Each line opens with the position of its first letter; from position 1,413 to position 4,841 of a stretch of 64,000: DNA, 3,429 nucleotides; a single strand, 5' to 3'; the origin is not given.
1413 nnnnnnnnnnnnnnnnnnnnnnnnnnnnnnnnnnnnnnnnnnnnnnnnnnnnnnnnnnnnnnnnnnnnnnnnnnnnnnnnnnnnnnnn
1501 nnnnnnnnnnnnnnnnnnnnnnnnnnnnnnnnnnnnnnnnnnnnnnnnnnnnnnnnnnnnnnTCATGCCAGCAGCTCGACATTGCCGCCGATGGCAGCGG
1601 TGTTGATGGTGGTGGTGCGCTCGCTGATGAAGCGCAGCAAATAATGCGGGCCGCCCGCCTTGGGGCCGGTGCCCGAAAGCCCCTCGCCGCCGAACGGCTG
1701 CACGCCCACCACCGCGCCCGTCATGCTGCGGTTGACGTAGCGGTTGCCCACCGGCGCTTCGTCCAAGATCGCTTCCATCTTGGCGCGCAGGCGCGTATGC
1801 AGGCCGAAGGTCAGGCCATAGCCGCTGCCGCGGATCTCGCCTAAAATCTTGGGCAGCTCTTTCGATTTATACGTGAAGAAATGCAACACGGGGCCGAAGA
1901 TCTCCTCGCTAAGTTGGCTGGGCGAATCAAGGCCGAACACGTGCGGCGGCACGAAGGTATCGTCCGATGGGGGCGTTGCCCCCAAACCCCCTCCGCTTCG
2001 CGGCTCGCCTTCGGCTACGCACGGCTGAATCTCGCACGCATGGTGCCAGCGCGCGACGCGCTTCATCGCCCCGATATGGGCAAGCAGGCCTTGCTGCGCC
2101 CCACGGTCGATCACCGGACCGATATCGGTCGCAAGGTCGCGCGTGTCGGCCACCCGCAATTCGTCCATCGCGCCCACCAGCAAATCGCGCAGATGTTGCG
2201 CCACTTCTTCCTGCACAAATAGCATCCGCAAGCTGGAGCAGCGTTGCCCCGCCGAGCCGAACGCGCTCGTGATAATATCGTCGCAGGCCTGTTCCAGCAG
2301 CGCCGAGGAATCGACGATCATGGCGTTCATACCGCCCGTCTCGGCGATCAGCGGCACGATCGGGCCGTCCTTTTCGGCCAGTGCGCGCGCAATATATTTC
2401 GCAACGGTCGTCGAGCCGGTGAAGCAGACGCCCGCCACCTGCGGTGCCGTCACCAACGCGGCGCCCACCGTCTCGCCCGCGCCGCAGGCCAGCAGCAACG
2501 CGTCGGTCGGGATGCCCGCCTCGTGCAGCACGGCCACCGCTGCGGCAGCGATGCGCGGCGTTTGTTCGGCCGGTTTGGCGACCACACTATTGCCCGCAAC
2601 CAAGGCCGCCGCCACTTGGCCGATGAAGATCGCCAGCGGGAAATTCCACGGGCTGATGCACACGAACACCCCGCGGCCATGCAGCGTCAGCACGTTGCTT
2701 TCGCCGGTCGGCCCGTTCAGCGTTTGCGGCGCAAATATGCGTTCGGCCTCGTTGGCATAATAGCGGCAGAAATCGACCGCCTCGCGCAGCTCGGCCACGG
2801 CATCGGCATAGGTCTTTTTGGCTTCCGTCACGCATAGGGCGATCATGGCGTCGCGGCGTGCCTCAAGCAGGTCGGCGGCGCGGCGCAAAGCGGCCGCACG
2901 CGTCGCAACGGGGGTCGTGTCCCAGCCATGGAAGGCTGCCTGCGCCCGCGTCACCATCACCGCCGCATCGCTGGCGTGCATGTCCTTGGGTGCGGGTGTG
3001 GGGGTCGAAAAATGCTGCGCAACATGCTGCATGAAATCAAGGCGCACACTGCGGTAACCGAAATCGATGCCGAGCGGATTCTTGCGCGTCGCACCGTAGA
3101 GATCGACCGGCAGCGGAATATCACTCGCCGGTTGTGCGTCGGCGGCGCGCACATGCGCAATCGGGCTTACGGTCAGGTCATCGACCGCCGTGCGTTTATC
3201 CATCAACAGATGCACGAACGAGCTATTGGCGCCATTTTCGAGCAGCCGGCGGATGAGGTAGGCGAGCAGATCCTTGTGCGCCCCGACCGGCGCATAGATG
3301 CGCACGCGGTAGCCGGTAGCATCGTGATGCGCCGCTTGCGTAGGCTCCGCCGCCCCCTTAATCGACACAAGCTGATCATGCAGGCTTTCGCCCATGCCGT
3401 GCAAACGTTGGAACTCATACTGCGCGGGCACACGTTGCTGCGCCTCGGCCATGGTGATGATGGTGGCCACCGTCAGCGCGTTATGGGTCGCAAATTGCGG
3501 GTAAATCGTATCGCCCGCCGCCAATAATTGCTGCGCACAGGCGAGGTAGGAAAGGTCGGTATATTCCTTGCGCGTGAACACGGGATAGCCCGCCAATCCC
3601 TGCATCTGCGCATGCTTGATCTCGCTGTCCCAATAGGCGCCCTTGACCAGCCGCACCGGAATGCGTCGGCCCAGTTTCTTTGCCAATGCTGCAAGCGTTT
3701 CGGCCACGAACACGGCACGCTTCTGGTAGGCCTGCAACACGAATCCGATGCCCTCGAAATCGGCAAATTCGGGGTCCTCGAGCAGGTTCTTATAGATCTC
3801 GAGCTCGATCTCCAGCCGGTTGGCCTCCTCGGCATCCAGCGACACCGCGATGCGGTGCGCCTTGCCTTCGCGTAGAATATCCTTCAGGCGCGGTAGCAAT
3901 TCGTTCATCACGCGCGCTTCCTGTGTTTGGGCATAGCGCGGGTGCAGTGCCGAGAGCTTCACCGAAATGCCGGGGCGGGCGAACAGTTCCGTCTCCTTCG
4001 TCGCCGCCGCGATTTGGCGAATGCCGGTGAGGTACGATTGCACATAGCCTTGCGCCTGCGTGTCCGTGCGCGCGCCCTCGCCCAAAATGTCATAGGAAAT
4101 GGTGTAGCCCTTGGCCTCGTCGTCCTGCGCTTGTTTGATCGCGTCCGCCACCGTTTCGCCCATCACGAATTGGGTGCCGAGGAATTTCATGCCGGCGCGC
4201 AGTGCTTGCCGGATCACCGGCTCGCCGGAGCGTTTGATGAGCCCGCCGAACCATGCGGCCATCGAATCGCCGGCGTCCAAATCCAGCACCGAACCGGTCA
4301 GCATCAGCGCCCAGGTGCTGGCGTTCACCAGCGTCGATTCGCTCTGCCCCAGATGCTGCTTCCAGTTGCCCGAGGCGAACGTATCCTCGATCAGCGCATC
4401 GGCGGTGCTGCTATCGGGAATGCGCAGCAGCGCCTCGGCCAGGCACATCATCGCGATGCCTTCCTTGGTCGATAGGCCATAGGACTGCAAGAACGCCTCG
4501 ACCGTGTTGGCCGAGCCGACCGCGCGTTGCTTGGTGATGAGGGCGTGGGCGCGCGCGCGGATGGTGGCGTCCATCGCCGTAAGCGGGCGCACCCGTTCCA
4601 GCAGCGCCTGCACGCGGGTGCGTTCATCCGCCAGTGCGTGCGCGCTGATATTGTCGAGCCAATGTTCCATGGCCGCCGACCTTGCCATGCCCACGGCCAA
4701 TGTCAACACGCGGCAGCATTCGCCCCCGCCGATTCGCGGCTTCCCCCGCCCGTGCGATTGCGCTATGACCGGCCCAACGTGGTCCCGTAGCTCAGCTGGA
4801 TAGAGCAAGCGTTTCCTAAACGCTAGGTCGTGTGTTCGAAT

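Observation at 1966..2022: Same element in-frame in the putA aldehyde-dehydrogenase domain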

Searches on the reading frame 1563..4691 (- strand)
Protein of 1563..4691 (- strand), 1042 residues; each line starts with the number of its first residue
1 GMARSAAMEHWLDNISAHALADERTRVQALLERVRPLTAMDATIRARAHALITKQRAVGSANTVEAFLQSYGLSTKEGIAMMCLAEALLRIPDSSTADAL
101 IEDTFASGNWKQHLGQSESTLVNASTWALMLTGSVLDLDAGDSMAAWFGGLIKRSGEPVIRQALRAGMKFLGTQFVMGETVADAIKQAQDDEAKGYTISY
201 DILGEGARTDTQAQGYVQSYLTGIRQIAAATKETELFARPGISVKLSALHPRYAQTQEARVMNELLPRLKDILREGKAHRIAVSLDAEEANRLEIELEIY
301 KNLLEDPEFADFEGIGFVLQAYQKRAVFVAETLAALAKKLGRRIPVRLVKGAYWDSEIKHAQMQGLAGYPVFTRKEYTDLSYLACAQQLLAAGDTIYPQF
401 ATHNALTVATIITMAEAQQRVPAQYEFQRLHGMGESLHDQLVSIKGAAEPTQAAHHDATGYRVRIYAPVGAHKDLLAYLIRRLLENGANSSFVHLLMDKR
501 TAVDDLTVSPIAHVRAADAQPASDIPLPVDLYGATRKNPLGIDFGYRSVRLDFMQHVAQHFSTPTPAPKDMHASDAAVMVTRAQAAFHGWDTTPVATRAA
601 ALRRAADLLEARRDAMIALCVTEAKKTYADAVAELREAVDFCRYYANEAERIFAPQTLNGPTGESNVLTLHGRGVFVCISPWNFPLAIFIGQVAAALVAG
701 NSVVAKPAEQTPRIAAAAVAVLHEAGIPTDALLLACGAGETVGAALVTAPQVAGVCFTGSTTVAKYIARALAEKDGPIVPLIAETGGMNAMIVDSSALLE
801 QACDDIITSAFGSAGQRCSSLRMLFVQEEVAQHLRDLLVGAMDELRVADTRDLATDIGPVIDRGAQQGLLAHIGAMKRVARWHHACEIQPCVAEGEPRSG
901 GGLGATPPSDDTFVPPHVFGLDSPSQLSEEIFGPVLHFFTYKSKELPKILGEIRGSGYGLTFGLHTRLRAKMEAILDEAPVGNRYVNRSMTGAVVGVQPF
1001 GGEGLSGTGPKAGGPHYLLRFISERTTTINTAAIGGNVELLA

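Call 12: search_protein_families(library=pfam, proteins=[window:1563-4691:-])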
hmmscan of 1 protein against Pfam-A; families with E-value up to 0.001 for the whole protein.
window:1563-4691:- (1042 aa): 3 families
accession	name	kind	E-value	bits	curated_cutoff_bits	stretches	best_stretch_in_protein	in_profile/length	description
PF00171.27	Aldedh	-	2.8e-98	329.9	23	1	570-1024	25-458/461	Aldehyde dehydrogenase family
PF01619.24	Pro_dh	-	3.9e-98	328.9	27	1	184-494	1-277/278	Proline dehydrogenase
PF14850.11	Pro_dh-DNA_bdg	-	8.8e-43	145.8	27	1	64-175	2-112/112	DNA-binding domain of Proline dehydrogenase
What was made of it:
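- On PutA (host protein): Pfam E-values 8.8e-43, 3.9e-98 and 2.8e-98 (call 12).
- Checked: The ORF is PutA: Pfam finds Pro_dh-DNA_bdg, Pro_dh and Aldedh, each with E <= 1e-42 (call 12).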

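Call 20: find_homologous_proteins(query=window:1563-4691:-, max_evalue=1e-50)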
Query window:1563-4691:- (1042 aa): 8000 proteins with E <= 1e-50 among 8000 candidates; the best 120 are listed.
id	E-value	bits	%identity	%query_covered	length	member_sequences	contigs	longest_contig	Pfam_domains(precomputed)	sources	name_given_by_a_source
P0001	0.0e+0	1733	75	99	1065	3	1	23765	PF01619.25,PF00171.28,PF14850.12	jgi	jgi:RHH-type proline utilization regulon transcriptional repressor/proline dehydrogenase/delta 1-pyr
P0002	0.0e+0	1720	75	99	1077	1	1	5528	PF01619.25,PF00171.28,PF14850.12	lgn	-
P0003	0.0e+0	1707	75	99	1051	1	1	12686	PF01619.25,PF00171.28,PF14850.12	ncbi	-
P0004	0.0e+0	1702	75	99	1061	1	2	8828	PF01619.25,PF00171.28,PF14850.12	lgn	-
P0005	0.0e+0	1699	77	99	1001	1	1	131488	PF01619.25,PF00171.28,PF14850.12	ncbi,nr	ncbi:MAG: L-glutamate gamma-semialdehyde dehydrogenase [Alphaproteobacteria bacterium]|nr:L-glutamat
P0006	0.0e+0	1695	77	99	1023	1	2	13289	PF01619.25,PF00171.28,PF14850.12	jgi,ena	jgi:RHH-type proline utilization regulon transcriptional repressor/proline dehydrogenase/delta 1-pyr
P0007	0.0e+0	1693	75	99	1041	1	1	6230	PF01619.25,PF00171.28,PF14850.12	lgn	-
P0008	0.0e+0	1666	74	99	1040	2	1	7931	PF01619.25,PF00171.28,PF14850.12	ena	-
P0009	0.0e+0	1658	74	99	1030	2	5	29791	PF01619.25,PF00171.28,PF14850.12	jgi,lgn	jgi:RHH-type transcriptional regulator, proline utilization regulon repressor / proline dehydrogenas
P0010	0.0e+0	1657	75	99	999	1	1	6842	PF01619.25,PF00171.28,PF14850.12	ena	-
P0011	0.0e+0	1653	74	99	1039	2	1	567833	PF01619.25,PF00171.28,PF14850.12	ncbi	-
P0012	0.0e+0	1646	75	99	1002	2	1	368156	PF01619.25,PF00171.28,PF14850.12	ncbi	ncbi:MAG: bifunctional proline dehydrogenase/L-glutamate gamma-semialdehyde dehydrogenase PutA [Pseu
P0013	0.0e+0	1638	74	99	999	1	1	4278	PF01619.25,PF00171.28,PF14850.12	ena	-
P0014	0.0e+0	1602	72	99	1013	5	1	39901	PF01619.25,PF00171.28,PF14850.12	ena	-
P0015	0.0e+0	1590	71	99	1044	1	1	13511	PF01619.25,PF00171.28,PF14850.12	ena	-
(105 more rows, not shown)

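Call 24: find_encoding_contigs(protein=P0011, flank=10000, max_places=2)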
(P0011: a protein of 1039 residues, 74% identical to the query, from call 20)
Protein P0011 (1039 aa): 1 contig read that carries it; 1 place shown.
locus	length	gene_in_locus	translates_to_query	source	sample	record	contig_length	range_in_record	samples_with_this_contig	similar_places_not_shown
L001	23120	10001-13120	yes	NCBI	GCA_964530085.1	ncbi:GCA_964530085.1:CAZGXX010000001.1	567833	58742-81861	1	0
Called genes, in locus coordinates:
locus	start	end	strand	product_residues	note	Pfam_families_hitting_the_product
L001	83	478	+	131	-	-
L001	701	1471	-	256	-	PF05690:ThiG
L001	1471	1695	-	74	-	PF02597:ThiS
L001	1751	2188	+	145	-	PF01220:DHquinase_II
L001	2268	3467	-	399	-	PF00180:Iso_dh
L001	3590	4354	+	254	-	PF01435:Peptidase_M48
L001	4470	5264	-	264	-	PF02567:PhzC-PhzF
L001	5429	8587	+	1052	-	PF08447:PAS_3, PF00512:HisKA, PF02518:HATPase_c, PF00072:Response_reg, PF01627:Hpt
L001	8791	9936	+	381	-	PF00294:PfkB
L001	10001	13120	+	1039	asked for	PF14850:Pro_dh-DNA_bdg, PF01619:Pro_dh, PF00171:Aldedh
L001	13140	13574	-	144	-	-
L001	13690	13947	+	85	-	-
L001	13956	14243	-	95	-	PF01541:GIY-YIG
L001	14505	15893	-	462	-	PF00890:FAD_binding_2 (weak), PF01134:GIDA (faint), PF07992:Pyr_redox_2, PF12831:FAD_oxidored, PF13450:NAD_binding_8 (weak), PF13738:Pyr_redox_3, PF00070:Pyr_redox, PF02852:Pyr_redox_dim, +4 more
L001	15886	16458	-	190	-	-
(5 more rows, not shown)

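Call 25: find_encoding_contigs(protein=P0005, flank=10000, max_places=2)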
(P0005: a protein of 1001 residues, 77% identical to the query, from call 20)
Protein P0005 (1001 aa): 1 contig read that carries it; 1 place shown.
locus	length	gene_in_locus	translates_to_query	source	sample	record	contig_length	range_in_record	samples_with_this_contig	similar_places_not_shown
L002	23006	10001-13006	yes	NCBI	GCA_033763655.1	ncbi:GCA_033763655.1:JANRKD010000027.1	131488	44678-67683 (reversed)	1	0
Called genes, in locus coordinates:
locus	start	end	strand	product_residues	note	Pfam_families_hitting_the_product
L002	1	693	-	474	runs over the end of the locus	PF01523:PmbA_TldD_1st, PF19290:PmbA_TldD_2nd, PF19289:PmbA_TldD_3rd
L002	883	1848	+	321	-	PF02790:COX2_TM, PF00116:COX2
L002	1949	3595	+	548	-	PF00115:COX1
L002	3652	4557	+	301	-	PF01040:UbiA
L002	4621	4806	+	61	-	-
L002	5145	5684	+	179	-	PF04442:CtaG_Cox11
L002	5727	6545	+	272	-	PF00510:COX3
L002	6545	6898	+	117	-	PF06170:DUF983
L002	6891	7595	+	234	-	PF02104:SURF1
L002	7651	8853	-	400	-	PF00180:Iso_dh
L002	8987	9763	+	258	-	PF01435:Peptidase_M48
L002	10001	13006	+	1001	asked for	PF14850:Pro_dh-DNA_bdg, PF01619:Pro_dh, PF00171:Aldedh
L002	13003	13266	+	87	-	-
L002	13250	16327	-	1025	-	PF00873:ACR_tran, PF03176:MMPL (weak)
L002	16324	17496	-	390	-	PF25917:BSH_RND, PF25876:HH_MFP_RND (weak), PF25944:Beta-barrel_RND, PF25954:Beta-barrel_RND_2 (weak), PF25967:RND-MFP_C, PF25975:CzcB_C (faint), PF25989:YknX_C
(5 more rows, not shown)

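Call 60: find_encoding_contigs(protein=P0001, flank=3000, max_places=1)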
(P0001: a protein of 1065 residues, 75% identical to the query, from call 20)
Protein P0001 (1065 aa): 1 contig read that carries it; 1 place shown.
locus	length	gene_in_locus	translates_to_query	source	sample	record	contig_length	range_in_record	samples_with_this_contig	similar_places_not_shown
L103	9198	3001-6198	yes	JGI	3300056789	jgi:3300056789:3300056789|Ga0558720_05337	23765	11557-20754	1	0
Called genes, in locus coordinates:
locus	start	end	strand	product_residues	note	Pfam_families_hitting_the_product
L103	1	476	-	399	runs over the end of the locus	PF00180:Iso_dh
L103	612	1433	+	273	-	PF01435:Peptidase_M48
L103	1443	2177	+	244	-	-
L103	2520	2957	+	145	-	-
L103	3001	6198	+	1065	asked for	PF14850:Pro_dh-DNA_bdg, PF01619:Pro_dh, PF00171:Aldedh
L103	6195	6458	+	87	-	-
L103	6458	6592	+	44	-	-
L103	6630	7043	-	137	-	PF12893:Lumazine_bd_2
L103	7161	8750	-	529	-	PF07992:Pyr_redox_2, PF13738:Pyr_redox_3, PF00070:Pyr_redox, PF02852:Pyr_redox_dim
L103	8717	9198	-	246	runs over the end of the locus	PF00364:Biotin_lipoyl, PF25919:BSH_CusB (weak), PF02817:E3_binding (faint), PF00198:2-oxoacid_dh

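Call 61: find_encoding_contigs(protein=P0002, flank=3000, max_places=1)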
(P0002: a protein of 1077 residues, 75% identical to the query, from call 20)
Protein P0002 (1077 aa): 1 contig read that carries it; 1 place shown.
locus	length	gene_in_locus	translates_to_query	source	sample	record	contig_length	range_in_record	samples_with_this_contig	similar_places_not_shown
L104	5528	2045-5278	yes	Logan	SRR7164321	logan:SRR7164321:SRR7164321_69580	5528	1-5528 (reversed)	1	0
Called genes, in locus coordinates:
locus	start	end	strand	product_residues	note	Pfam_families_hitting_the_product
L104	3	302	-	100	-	?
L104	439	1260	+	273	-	PF01435:Peptidase_M48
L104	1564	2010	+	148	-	-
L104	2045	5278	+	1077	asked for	PF14850:Pro_dh-DNA_bdg, PF01619:Pro_dh, PF00171:Aldedh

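Call 62: find_encoding_contigs(protein=P0006, flank=3000, max_places=1)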
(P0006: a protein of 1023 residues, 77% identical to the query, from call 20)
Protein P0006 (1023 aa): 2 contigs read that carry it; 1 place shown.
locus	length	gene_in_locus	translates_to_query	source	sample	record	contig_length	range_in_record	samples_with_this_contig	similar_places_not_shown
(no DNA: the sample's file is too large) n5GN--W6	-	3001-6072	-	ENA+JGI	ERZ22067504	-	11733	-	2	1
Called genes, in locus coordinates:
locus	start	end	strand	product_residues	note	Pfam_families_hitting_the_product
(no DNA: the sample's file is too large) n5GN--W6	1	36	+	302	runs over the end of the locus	PF01063:Aminotran_4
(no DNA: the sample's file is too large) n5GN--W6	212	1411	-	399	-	PF00180:Iso_dh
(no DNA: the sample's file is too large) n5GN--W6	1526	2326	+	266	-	PF01435:Peptidase_M48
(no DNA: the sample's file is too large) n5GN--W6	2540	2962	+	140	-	-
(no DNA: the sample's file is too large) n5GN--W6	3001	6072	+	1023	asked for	PF14850:Pro_dh-DNA_bdg, PF01619:Pro_dh, PF00171:Aldedh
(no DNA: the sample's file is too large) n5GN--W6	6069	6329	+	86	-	-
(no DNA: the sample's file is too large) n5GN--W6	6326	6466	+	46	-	-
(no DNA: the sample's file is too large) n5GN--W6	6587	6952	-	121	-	PF12893:Lumazine_bd_2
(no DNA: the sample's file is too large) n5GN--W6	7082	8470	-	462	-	PF00890:FAD_binding_2, PF01134:GIDA (weak), PF07992:Pyr_redox_2, PF12831:FAD_oxidored, PF13450:NAD_binding_8 (weak), PF13738:Pyr_redox_3, PF00070:Pyr_redox, PF02852:Pyr_redox_dim, +3 more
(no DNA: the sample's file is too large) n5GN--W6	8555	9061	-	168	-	?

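Call 63: find_encoding_contigs(protein=P0007, flank=3000, max_places=1)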
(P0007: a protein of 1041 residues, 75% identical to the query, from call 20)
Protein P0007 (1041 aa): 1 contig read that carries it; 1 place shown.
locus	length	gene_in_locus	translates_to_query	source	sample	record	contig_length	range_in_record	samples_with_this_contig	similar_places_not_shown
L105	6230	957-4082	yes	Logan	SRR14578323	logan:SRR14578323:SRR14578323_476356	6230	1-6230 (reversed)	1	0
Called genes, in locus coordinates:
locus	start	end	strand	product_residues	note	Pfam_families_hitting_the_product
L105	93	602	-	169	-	-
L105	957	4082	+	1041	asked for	PF14850:Pro_dh-DNA_bdg, PF01619:Pro_dh, PF00171:Aldedh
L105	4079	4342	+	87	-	-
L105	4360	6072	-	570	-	-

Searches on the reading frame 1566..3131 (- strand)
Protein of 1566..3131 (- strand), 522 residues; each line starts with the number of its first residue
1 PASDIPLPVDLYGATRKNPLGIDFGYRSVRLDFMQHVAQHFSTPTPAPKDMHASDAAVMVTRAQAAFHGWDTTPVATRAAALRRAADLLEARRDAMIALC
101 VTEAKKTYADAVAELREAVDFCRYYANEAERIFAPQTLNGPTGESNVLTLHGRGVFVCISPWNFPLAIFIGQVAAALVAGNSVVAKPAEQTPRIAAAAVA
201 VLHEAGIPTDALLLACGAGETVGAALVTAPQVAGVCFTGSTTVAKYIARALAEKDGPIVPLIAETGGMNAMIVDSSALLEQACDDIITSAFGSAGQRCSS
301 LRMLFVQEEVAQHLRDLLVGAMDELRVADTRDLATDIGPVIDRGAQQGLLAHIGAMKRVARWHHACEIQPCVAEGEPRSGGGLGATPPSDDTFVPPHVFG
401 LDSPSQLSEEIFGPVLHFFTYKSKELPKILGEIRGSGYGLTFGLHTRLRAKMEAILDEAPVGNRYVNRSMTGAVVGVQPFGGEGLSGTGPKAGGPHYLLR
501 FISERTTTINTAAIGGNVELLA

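Call 51: predict_structure(alignment_id=A1)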
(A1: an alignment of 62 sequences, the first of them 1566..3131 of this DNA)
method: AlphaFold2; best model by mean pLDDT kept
length: 522 residues; sequences in the alignment: 62
mean_pLDDT: 84.9   pTM: 0.87
mean pLDDT of the five models: 84.9, 82.7, 82.0, 81.1, 80.9
residues with pLDDT >= 90: 298; 70-90: 138; 50-70: 41; < 50: 45
segments of 3 or more residues with pLDDT < 50: 1-3, 374-387, 469-473, 475-493, 520-522
pLDDT, mean of each block of 10 residues (from residue 1): 59 78 85 94 91 98 98 98 97 96 90 88 91 89 84 97 88 96 97 97 98 97 97 94 93 94 82 94 89 69 95 98 92 90 89 96 89 46 47 92 90 92 94 74 87 83 63 44 41 67 84 52 45
secondary structure, 60 per line:
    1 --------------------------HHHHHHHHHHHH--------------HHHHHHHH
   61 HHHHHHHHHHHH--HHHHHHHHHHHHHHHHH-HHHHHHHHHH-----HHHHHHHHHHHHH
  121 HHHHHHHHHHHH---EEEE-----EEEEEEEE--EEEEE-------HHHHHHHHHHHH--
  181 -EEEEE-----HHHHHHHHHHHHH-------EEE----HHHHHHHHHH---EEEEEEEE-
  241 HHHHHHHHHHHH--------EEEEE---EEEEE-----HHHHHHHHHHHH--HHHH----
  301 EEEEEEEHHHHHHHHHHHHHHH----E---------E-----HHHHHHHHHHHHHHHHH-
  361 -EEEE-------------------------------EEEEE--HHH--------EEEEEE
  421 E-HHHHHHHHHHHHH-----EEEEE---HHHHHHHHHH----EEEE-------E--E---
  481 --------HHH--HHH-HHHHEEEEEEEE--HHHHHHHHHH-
elements in order: H27-38 H53-72 H75-91 H93-102 H108-132 E136-139 E145-152 E155-159 H167-178 E182-186 H192-204 E212-214 H219-228 E232-239 H241-252 E261-265 E269-273 H279-290 H293-296 E301-307 H308-322 H343-359 E362-365 E397-401 E415-421 H423-435 E441-445 H449-458 E463-466 H498-501 E502-509 H512-521
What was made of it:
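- On RPE-like intragenic palindromic repeats (Rickettsia palindromic elements): AlphaFold gives an unstructured, low-pLDDT loop between two strands (call 51).
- The segment has no secondary structure, lies between strands 362-365 and 397-401, and the rest of the domain is confident (pTM 0.87) (call 51). AlphaFold gives no structure for it (call 51).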
